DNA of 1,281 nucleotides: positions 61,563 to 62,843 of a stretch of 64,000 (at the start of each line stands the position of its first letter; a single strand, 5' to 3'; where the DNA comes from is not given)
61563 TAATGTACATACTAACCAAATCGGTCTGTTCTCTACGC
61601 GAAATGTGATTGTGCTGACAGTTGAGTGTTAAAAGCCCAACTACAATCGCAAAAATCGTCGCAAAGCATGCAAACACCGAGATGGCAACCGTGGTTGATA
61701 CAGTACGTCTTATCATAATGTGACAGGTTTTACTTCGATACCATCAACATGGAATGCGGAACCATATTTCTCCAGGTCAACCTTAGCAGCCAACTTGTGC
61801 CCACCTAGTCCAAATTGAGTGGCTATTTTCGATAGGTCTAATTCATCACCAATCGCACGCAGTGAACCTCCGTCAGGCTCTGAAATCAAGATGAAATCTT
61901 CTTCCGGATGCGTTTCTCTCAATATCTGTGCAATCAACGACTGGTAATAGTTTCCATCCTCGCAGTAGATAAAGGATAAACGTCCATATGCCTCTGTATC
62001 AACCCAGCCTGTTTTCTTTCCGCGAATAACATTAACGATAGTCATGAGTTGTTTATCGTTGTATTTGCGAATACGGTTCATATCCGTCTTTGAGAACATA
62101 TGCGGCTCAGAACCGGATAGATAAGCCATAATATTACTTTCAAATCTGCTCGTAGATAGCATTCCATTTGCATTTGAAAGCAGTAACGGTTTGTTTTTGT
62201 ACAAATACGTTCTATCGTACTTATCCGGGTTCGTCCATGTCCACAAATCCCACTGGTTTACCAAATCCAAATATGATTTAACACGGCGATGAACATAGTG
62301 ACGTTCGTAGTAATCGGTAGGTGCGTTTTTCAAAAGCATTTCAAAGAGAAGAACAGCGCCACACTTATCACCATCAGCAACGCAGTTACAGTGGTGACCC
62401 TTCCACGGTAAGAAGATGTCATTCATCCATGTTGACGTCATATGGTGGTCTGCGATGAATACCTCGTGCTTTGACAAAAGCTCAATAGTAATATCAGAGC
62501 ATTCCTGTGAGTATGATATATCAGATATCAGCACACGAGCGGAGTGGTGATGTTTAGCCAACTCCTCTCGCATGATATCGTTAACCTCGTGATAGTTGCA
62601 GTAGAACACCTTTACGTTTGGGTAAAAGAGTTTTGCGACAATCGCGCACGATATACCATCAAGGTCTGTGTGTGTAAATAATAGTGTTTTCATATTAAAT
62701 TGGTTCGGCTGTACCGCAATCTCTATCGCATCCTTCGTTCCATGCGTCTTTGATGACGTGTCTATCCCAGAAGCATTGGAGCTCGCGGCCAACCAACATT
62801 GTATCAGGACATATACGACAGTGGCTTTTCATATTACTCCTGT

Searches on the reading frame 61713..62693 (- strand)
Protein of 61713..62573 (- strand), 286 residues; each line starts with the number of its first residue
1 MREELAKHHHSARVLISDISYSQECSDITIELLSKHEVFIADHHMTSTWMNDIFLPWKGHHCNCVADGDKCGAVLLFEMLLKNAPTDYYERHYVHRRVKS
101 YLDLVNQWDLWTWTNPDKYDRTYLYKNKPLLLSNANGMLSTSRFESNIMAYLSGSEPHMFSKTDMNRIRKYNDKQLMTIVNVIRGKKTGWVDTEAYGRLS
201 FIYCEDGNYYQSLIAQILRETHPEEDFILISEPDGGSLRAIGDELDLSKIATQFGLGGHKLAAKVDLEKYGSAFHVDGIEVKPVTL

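Call 33: find_encoding_contigs(protein=window:61713-62573:-, flank=10000, max_places=2)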
Protein window:61713-62573:- (286 aa): 2 contigs read that carry it; 1 place shown.
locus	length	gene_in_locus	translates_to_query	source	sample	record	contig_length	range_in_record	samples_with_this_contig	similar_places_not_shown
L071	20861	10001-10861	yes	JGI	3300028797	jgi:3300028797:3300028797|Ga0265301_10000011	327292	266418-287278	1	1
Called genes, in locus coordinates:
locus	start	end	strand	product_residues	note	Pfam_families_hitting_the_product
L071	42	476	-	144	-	-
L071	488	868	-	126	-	-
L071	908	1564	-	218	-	PF04542:Sigma70_r2, PF04545:Sigma70_r4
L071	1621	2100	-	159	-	PF09424:YqeY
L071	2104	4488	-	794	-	-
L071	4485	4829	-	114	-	-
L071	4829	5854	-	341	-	PF08275:DNAG_N (faint)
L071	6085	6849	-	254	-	-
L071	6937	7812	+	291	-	PF00149:Metallophos, PF12850:Metallophos_2 (weak)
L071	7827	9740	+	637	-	-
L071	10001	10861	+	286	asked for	-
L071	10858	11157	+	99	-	-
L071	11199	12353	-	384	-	-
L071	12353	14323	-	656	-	PF13884:Peptidase_S74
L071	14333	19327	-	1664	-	-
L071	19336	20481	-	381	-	-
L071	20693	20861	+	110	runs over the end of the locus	-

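Call 61: search_protein_families(library=ncbifam, proteins=[L071:908-1564:-, L071:7827-9740:+, window:61713-62693:-], max_evalue=0.01)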
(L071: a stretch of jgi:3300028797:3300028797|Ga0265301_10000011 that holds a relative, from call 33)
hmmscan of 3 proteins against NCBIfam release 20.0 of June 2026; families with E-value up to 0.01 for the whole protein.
L071:908-1564:- (218 aa): 57 families (the best 25 are shown)
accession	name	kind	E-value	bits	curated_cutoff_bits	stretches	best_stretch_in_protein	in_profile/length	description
TIGR02394.1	rpoS_proteo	equivalog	2e-34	119.4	378.7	2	2-105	20-123/285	RNA polymerase sigma factor RpoS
NF004207.0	PRK05657.1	equivalog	4.6e-33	115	394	2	3-104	64-165/329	RNA polymerase sigma factor RpoS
TIGR02997.1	Sig70-cyanoRpoD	subfamily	4.4e-32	111.5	384.5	2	17-104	64-150/298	RNA polymerase sigma factor, RpoD/SigA family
NF006666.0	PRK09210.1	equivalog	1.8e-31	109.8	572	2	2-106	106-210/370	RNA polymerase sigma factor RpoD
TIGR02393.1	RpoD_Cterm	equivalog_domain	1.7e-30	106.4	354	2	29-106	1-78/238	RNA polymerase sigma factor RpoD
NF041931.2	MzaA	equivalog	4.8e-29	101.7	800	2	24-102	471-549/726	MZA anti-phage system associated sigma-70 family RNA polymerase sigma factor MzaA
NF005920.0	PRK07921.1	subfamily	4.8e-29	101.4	464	2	8-106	71-168/328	RNA polymerase sigma factor SigB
TIGR02392.1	rpoH_proteo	equivalog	2.4e-28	99.5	323.1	2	2-96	8-103/270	RNA polymerase sigma factor RpoH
NF005785.0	PRK07598.1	equivalog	1.2e-27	96.9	554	2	16-106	164-253/415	RNA polymerase sigma factor SigC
NF004208.0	PRK05658.1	equivalog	1.9e-27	96.6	555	2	17-104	381-468/631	RNA polymerase sigma factor RpoD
NF005143.0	PRK06596.1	subfamily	3.8e-27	95.5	241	2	2-95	21-115/285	RNA polymerase factor sigma-32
NF004615.0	PRK05949.1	subfamily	5.1e-27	94.6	530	2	15-112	79-175/327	RNA polymerase sigma factor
NF005642.0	PRK07405.1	subfamily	4.5e-26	91.8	524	2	15-108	70-162/318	RNA polymerase sigma factor SigD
TIGR02937.1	sigma70-ECF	superfamily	4.8e-26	91.3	42.9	1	28-205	1-162/165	sigma-70 family RNA polymerase sigma factor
NF004566.0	PRK05901.2-4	equivalog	8e-26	91.2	531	2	10-106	170-270/448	RNA polymerase sigma factor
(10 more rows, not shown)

L071:7827-9740:+ (637 aa): 0 families

window:61713-62693:- (326 aa): 2 families
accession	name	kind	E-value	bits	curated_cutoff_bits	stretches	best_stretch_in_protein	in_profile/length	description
NF053576.1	RecJ_archaeal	equivalog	0.00017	20.6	360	1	4-90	15-99/452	RecJ family nuclease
NF040701.1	RecJ_Meth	equivalog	0.0027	16.5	550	1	4-115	11-122/449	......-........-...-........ exonuclease RecJ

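Call 70: search_solved_structures(query=L071:908-1564:-, max_evalue=1e-10, show_alignments=1)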
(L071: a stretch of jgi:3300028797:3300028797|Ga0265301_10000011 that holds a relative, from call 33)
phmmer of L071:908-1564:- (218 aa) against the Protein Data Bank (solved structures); distinct sequences matched with E-value up to 1e-10: 62 (the best 60 are shown).
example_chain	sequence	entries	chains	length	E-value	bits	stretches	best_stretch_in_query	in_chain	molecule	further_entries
8x6f_E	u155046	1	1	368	2.5e-27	99.2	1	2-106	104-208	RNA polymerase sigma factor SigA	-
7ckq_F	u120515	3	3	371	7.4e-25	91.2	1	2-106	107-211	RNA polymerase sigma factor SigA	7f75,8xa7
7l7b_F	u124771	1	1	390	3.8e-24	88.8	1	2-106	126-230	RNA polymerase sigma factor SigA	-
7vf9_F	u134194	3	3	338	8.4e-24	87.7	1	8-106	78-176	RNA polymerase sigma factor RpoS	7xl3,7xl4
7f0r_F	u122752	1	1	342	8.7e-24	87.7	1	8-106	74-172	RNA polymerase sigma factor RpoS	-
5ipl_F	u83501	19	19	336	2.6e-21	79.6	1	8-106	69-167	RNA polymerase sigma factor RpoS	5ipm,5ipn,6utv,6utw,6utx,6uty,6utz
6omf_F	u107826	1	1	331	2.6e-21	79.6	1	8-106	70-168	RNA polymerase sigma factor RpoS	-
6uu8_FFF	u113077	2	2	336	2.7e-21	79.5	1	8-107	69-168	RNA polymerase sigma factor RpoS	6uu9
6kj6_F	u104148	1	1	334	2.8e-21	79.5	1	8-106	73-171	RNA polymerase sigma factor RpoS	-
7ye1_F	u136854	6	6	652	9.6e-21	77.7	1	15-106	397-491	RNA polymerase sigma factor RpoD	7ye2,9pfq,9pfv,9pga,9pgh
8h3v_G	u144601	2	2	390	6.8e-20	74.9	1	29-106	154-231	RNA polymerase sigma factor SigA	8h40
7pp4_f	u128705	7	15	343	1.1e-19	74.2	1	17-105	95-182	RNA polymerase sigma factor SigB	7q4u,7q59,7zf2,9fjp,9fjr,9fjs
7xya_F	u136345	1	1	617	1.7e-19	73.7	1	25-106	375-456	RNA polymerase sigma factor RpoD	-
5h6x_A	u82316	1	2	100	1.9e-19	73.5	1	9-98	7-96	RNA polymerase sigma factor RpoS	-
9gdo_F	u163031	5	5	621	2.1e-19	73.4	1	27-107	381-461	RNA polymerase sigma factor RpoD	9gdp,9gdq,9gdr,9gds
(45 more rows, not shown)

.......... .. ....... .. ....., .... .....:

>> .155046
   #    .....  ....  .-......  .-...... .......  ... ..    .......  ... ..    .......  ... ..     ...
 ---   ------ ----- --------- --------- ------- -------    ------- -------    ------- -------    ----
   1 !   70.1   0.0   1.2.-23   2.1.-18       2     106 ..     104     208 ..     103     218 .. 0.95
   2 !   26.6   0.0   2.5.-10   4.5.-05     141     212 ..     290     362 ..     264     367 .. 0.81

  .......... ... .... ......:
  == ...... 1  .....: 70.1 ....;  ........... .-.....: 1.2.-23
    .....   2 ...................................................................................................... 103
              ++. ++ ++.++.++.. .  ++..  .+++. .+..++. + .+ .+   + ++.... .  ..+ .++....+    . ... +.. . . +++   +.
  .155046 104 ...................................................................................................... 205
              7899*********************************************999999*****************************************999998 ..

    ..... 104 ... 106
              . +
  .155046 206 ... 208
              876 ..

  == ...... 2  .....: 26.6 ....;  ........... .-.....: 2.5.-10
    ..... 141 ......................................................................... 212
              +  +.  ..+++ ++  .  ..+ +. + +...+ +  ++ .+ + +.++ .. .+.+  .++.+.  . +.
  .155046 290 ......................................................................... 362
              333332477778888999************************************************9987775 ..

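Call 77: list_cluster_members(proteins=[L071:42-476:-, L071:488-868:-, L069:2136-4997:+])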
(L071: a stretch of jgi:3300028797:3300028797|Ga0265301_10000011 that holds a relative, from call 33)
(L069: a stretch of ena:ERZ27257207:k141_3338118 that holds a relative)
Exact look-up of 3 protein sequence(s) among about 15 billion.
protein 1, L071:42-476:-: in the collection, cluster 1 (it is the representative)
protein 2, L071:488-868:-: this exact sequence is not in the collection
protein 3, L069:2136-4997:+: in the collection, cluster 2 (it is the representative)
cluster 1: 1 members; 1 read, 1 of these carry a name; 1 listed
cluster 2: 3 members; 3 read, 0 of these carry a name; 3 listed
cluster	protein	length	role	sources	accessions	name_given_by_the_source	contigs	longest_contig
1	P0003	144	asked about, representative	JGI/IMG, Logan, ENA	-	hypothetical protein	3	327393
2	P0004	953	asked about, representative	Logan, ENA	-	-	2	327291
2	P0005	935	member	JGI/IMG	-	-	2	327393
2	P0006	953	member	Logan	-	-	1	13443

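Call 78: find_encoding_contigs(protein=P0003, flank=10000, max_places=1)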
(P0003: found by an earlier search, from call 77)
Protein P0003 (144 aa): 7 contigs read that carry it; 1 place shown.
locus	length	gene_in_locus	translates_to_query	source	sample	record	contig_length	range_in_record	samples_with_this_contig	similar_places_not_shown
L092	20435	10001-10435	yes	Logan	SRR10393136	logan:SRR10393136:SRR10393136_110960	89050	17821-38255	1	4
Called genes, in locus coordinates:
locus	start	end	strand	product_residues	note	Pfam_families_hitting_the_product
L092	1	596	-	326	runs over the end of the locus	-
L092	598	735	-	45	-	-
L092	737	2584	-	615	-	-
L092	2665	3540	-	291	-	PF00149:Metallophos, PF12850:Metallophos_2 (weak)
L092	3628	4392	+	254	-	-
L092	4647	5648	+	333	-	PF08275:DNAG_N (faint)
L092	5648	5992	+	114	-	-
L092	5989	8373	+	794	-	-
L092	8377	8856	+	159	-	PF09424:YqeY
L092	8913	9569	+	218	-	PF04542:Sigma70_r2, PF04545:Sigma70_r4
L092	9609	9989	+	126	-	-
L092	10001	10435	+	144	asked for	-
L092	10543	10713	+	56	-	-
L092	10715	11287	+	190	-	-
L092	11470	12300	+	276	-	-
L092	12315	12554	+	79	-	-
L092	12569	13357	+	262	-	PF07275:ArdA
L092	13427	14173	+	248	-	PF20186:DUF6549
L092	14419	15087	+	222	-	-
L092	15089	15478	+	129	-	-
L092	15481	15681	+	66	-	-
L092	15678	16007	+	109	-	-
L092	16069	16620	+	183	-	-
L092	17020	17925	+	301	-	PF04542:Sigma70_r2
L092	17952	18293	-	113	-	-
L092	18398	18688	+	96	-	-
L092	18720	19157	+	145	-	PF14902:DUF4494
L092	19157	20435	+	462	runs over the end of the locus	-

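Call 80: list_cluster_members(proteins=[L092:18720-19157:+, L092:18398-18688:+, L092:17020-17925:+])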
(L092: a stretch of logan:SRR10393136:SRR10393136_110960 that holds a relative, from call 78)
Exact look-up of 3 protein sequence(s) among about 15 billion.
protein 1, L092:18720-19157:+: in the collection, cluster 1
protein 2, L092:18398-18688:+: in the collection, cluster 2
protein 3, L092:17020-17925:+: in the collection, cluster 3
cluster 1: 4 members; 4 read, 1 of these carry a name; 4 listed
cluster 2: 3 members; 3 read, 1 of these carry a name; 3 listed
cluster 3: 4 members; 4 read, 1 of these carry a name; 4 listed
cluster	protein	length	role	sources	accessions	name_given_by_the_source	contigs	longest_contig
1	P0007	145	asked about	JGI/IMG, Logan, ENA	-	-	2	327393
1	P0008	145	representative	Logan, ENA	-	-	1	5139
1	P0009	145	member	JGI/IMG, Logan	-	hypothetical protein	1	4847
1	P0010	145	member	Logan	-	-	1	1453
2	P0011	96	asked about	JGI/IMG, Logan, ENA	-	hypothetical protein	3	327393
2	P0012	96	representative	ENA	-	-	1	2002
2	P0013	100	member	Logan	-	-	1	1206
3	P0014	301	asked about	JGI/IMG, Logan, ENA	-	-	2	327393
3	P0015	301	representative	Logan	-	-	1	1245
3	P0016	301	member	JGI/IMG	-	RNA polymerase primary sigma factor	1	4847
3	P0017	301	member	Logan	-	-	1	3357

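Call 81: find_encoding_contigs(protein=P0007, flank=10000, max_places=1)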
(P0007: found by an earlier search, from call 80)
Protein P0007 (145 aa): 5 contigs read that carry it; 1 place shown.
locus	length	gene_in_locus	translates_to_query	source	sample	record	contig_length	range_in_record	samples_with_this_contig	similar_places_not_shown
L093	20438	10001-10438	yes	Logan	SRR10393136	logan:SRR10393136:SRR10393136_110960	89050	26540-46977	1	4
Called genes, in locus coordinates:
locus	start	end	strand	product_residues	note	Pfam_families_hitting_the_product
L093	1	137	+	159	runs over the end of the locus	PF09424:YqeY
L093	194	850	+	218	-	PF04542:Sigma70_r2, PF04545:Sigma70_r4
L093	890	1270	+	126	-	-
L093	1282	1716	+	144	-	-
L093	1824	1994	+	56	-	-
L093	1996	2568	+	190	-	-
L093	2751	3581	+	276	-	-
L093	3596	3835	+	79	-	-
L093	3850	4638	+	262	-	PF07275:ArdA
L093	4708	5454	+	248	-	PF20186:DUF6549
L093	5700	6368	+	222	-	-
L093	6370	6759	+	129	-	-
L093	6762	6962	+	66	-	-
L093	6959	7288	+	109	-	-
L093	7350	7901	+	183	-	-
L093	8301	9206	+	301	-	PF04542:Sigma70_r2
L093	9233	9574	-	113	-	-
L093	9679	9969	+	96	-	-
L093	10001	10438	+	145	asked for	PF14902:DUF4494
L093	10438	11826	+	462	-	-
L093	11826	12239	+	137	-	PF20274:cREC_REC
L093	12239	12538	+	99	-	-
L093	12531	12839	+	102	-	-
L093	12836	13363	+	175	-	-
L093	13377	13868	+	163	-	PF03118:RNA_pol_A_CTD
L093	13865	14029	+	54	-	-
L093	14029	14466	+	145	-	-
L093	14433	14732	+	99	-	PF24043:DUF7352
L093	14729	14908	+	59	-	-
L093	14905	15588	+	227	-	PF04448:DUF551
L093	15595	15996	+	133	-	-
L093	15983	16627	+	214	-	-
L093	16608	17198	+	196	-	-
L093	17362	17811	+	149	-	PF04448:DUF551 (weak)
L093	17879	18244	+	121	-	-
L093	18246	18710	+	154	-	-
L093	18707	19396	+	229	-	PF13175:AAA_15 (faint), PF00005:ABC_tran (faint), PF13304:AAA_21 (faint)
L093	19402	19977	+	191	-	-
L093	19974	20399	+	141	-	PF04448:DUF551 (weak)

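Call 82: find_encoding_contigs(protein=P0016, flank=5000, max_places=3)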
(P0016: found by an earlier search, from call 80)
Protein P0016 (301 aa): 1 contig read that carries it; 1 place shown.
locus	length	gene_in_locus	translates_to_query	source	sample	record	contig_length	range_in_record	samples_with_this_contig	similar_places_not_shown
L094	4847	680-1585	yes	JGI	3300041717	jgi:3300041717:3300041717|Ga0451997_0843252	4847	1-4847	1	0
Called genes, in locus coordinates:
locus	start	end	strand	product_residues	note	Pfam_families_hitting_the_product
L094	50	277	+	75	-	-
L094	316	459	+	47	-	-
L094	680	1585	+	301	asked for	PF04542:Sigma70_r2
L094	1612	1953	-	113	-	-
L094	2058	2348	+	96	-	-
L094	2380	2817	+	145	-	PF14902:DUF4494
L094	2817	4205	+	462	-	-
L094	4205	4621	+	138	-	PF20274:cREC_REC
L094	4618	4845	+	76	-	?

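Call 84: search_protein_families(library=pfam, proteins=[L093:13377-13868:+, L093:8301-9206:+, L093:11826-12239:+, L093:10438-11826:+, L092:5989-8373:+, L092:3628-4392:+, L092:737-2584:-, L093:5700-6368:+, L093:2751-3581:+, L093:194-850:+], max_evalue=0.01)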
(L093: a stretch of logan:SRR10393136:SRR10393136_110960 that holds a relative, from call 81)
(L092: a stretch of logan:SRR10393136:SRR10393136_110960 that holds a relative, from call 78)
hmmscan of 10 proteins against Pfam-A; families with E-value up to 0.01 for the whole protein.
L093:13377-13868:+ (163 aa): 1 family
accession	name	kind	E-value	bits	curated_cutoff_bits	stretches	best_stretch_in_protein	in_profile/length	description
PF03118.21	RNA_pol_A_CTD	-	3e-08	33.7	23.8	1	92-152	5-65/67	Bacterial RNA polymerase, alpha chain C terminal domain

L093:8301-9206:+ (301 aa): 1 family
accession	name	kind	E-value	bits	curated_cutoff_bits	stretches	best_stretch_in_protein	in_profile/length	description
PF04542.20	Sigma70_r2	-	1.7e-10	41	24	1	62-122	2-61/71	Sigma-70 region 2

L093:11826-12239:+ (137 aa): 1 family
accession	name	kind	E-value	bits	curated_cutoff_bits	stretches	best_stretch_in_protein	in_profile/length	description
PF20274.4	cREC_REC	-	6.9e-19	68.8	27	1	3-127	2-87/88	Cyclic-phosphate processing Receiver domain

L093:10438-11826:+ (462 aa): 1 family
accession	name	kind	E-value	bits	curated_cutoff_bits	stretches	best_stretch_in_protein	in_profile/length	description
PF03732.24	Retrotrans_gag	-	0.0087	16.7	24.1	0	20-74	18-72/97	Retrotransposon gag protein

L092:5989-8373:+ (794 aa): 1 family
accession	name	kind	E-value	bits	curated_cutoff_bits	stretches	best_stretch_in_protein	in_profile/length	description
PF07989.16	Cnn_1N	-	0.003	18.1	28.5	0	489-566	6-71/74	Centrosomin N-terminal motif 1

L092:3628-4392:+ (254 aa): 0 families

L092:737-2584:- (615 aa): 0 families

L093:5700-6368:+ (222 aa): 0 families

L093:2751-3581:+ (276 aa): 0 families

L093:194-850:+ (218 aa): 4 families
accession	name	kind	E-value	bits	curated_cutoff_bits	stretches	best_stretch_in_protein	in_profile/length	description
PF04545.22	Sigma70_r4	-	1.4e-11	44.2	24.1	1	154-205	2-49/50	Sigma-70, region 4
PF04542.20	Sigma70_r2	-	5e-10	39.5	24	1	33-99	1-67/71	Sigma-70 region 2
PF00140.25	Sigma70_r1_2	-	0.0048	17.3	22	0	1-26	7-32/34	Sigma-70 factor, region 1.2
PF08281.18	Sigma70_r4_2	-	0.0068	16.5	25.7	0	148-190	2-40/54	Sigma-70, region 4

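Call 88: search_solved_structures(query=L093:13377-13868:+, max_evalue=0.01, show_alignments=2)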
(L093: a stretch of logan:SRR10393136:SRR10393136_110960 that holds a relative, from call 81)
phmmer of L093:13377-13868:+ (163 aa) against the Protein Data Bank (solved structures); distinct sequences matched with E-value up to 0.01: 23.
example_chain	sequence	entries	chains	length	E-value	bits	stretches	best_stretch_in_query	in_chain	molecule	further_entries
8dkc_A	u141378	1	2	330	2.8e-06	30.6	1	91-163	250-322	DNA-directed RNA polymerase subunit alpha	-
9n9p_A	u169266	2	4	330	6.2e-05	26.2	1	96-163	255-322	DNA-directed RNA polymerase subunit alpha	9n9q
9zum_A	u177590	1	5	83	0.00055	23.1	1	98-163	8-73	DNA-directed RNA polymerase subunit alpha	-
1coo_A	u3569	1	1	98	0.00099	22.3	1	95-162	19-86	RNA POLYMERASE ALPHA SUBUNIT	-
2jzb_A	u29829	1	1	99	0.00099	22.3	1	95-162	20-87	DNA-directed RNA polymerase subunit alpha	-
3k4g_A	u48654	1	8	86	0.001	22.2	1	96-162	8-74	DNA-directed RNA polymerase subunit alpha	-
6b6h_I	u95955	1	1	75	0.0011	22.2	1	97-162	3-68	DNA-directed RNA polymerase subunit alpha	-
1lb2_B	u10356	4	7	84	0.0013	22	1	97-162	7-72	DNA-directed RNA polymerase alpha chain | DNA-directed RNA polymerase subunit alpha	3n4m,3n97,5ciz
1xs9_D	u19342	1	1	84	0.0014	21.8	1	97-162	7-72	DNA-directed RNA polymerase alpha chain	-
6n4c_A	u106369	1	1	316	0.0015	21.7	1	40-162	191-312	DNA-directed RNA polymerase subunit alpha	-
5uag_A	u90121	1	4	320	0.0015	21.7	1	40-162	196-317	DNA-directed RNA polymerase subunit alpha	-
8re4_A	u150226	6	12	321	0.0015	21.7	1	40-162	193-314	DNA-directed RNA polymerase subunit alpha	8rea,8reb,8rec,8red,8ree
9w0n_a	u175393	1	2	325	0.0016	21.6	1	40-162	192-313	DNA-directed RNA polymerase subunit alpha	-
8f3c_G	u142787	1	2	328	0.0016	21.6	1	40-162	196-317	DNA-directed RNA polymerase subunit alpha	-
10ma_G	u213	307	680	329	0.0016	21.6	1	40-162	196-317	DNA-directed RNA polymerase subunit alpha | Escherichia coli RNA polymerase alpha subunit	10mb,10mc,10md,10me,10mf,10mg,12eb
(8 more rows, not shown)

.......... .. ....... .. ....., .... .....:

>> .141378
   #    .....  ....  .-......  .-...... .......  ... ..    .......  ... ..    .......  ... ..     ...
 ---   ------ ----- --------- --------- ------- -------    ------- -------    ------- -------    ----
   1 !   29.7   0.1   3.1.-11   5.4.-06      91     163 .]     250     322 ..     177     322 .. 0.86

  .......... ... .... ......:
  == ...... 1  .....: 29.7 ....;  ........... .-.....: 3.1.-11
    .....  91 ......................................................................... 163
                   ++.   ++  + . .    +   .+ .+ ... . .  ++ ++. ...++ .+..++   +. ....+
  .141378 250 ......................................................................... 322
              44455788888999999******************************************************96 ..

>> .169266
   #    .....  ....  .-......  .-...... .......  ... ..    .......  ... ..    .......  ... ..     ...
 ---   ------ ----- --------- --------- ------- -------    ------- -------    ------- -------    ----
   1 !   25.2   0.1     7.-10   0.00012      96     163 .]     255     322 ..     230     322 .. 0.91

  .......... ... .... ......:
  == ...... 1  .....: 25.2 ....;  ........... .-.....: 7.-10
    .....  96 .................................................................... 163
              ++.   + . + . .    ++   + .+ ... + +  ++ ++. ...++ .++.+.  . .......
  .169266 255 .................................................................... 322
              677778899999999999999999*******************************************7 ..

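Call 89: search_protein_families(library=phrogs, proteins=[L093:13377-13868:+, L093:8301-9206:+, L093:194-850:+, L092:737-2584:-], max_evalue=0.001)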
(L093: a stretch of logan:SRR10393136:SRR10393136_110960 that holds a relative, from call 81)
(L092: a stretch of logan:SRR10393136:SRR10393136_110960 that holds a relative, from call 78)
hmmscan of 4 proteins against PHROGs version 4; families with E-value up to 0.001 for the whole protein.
L093:13377-13868:+ (163 aa): 0 families

L093:8301-9206:+ (301 aa): 1 family
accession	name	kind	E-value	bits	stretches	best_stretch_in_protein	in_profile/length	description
phrog_351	-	transcription regulation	3.8e-25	89.6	2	21-126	476-575/928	RNA polymerase sigma factor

L093:194-850:+ (218 aa): 5 families
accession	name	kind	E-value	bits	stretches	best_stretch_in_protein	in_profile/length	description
phrog_351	-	transcription regulation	8.3e-37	128.2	1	5-211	480-729/928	RNA polymerase sigma factor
phrog_1190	-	transcription regulation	2.2e-07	31.8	1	82-205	45-156/167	RNA polymerase sigma factor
phrog_36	-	transcription regulation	3.5e-06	27.8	1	145-205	128-184/220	transcriptional regulator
phrog_1740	-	transcription regulation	9.3e-06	25.4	1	44-208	72-216/567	RNA polymerase sigma factor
phrog_21612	-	transcription regulation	0.00055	19.6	1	24-101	9-86/600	RNA polymerase sigma factor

L092:737-2584:- (615 aa): 0 families
